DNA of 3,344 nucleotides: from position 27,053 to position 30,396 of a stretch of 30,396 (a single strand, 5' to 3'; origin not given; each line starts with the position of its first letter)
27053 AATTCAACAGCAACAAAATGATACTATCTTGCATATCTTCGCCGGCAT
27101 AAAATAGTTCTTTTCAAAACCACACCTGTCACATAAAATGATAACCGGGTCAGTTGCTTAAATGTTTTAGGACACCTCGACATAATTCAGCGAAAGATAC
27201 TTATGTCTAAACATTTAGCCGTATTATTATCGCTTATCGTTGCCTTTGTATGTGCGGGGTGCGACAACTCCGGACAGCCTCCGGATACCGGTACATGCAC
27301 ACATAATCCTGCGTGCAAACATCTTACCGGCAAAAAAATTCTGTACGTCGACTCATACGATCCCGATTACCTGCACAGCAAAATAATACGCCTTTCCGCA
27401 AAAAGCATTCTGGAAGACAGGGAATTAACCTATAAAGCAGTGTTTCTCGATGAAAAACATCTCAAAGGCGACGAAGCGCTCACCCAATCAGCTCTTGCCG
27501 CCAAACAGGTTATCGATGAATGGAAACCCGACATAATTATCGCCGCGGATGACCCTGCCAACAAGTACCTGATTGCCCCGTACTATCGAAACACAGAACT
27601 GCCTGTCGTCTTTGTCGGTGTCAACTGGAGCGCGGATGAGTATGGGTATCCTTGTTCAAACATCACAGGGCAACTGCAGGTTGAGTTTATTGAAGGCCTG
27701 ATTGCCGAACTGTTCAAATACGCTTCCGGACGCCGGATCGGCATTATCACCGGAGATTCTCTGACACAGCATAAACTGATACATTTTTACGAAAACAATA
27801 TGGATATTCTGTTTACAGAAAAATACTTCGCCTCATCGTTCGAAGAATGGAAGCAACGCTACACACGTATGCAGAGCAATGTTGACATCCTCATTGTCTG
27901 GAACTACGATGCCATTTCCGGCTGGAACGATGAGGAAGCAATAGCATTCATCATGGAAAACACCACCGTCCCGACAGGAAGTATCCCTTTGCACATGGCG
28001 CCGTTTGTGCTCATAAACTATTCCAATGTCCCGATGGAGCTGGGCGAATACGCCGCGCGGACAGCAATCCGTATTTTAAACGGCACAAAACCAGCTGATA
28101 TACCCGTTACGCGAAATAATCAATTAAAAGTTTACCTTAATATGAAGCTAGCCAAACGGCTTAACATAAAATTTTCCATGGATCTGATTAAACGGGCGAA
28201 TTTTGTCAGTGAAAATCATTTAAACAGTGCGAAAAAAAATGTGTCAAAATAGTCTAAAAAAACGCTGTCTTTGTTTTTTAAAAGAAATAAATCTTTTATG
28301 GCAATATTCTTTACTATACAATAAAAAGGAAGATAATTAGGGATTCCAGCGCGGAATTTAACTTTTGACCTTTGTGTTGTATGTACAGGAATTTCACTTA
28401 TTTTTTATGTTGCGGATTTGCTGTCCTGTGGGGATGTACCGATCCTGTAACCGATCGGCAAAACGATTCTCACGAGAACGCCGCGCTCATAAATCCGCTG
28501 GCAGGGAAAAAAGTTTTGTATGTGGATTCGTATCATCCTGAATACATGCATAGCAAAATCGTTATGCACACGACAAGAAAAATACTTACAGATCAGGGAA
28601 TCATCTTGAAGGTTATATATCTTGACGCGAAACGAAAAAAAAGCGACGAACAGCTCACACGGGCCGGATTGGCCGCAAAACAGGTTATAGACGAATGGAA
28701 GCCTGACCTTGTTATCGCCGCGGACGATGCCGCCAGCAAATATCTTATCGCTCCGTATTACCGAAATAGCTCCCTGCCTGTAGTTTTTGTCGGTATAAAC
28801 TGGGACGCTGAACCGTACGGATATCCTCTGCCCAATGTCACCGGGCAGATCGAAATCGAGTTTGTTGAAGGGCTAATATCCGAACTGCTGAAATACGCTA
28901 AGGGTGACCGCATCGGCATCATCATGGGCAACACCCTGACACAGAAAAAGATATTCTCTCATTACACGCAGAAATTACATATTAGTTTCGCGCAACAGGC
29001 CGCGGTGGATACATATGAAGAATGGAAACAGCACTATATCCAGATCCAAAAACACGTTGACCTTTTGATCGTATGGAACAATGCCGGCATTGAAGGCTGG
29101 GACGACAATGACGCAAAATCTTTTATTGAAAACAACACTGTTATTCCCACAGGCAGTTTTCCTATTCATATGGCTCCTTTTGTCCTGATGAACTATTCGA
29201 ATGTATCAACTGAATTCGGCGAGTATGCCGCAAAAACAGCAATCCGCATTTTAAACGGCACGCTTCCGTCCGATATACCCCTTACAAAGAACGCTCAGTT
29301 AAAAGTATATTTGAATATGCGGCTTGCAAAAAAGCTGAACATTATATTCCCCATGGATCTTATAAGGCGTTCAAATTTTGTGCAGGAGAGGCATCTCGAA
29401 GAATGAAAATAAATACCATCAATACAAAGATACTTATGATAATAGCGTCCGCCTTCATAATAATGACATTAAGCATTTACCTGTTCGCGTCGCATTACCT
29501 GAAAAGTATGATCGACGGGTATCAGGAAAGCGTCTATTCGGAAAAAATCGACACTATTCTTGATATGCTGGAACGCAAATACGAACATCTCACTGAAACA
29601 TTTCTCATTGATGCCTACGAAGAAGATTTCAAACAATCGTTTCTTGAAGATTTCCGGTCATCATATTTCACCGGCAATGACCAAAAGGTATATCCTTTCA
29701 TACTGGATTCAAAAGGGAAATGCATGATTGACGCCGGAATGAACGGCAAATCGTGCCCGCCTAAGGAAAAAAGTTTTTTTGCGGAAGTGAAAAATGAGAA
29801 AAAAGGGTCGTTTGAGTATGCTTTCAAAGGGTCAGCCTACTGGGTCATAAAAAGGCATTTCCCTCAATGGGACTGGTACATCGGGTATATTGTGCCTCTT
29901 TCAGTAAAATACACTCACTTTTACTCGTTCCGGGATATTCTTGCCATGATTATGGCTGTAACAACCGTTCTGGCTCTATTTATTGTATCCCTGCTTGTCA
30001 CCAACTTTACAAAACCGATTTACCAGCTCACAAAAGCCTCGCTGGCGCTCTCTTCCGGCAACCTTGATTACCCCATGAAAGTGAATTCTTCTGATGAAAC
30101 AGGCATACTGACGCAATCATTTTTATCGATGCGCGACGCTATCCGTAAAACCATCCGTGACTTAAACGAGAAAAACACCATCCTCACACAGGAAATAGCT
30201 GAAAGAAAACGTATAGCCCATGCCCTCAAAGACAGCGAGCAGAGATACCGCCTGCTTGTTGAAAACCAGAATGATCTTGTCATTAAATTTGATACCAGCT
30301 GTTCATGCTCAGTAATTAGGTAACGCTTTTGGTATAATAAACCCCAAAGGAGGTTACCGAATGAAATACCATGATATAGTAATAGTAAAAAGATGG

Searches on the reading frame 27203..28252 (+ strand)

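Call 40: search_protein_families(library=padloc, proteins=[window:27203-28252:+], max_evalue=0.001)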
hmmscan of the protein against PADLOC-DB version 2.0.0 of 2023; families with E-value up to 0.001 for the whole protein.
window:27203-28252:+ (349 aa): 0 families

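Call 41: search_protein_families(library=pfam, proteins=[window:27203-28252:+], max_evalue=0.05)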
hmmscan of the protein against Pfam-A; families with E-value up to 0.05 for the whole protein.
window:27203-28252:+ (349 aa): 1 family
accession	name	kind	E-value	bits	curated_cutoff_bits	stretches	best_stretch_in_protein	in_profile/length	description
PF04392.18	ABC_sub_bind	-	1.4e-12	48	25.9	1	95-333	48-290/293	ABC transporter substrate binding protein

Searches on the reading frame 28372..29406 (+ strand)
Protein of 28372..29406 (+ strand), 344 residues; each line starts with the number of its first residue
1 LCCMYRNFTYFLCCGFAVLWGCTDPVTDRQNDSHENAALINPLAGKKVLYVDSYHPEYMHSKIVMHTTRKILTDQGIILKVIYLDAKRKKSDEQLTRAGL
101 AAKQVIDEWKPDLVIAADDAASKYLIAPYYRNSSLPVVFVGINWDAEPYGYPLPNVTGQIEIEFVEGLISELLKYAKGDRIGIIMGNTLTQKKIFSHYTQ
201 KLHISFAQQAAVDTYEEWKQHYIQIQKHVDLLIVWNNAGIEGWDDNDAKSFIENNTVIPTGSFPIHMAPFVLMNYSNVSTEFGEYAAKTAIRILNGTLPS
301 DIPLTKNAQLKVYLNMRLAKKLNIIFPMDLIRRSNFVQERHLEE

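Call 40: search_protein_families(library=padloc, proteins=[window:28372-29406:+], max_evalue=0.001)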
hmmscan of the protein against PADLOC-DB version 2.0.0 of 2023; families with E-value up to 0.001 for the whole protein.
window:28372-29406:+ (344 aa): 0 families

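Call 41: search_protein_families(library=pfam, proteins=[window:28372-29406:+], max_evalue=0.05)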
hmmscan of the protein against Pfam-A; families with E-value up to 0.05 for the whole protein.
window:28372-29406:+ (344 aa): 1 family
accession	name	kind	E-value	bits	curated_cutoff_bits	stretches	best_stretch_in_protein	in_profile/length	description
PF04392.18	ABC_sub_bind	-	1.9e-08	34.3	25.9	1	86-331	37-286/293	ABC transporter substrate binding protein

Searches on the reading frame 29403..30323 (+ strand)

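Call 40: search_protein_families(library=padloc, proteins=[window:29403-30323:+], max_evalue=0.001)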
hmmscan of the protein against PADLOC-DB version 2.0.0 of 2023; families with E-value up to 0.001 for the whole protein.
window:29403-30323:+ (306 aa): 0 families

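Call 41: search_protein_families(library=pfam, proteins=[window:29403-30323:+], max_evalue=0.05)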
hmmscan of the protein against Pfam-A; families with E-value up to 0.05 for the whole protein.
window:29403-30323:+ (306 aa): 2 families
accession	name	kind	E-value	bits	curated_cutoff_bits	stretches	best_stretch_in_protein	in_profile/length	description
PF00672.30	HAMP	-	5.5e-10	39.9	25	1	198-248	2-52/53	HAMP domain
PF17201.10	Cache_3-Cache_2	-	0.00016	21.5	27.7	1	97-165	205-285/299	Cache 3/Cache 2 fusion domain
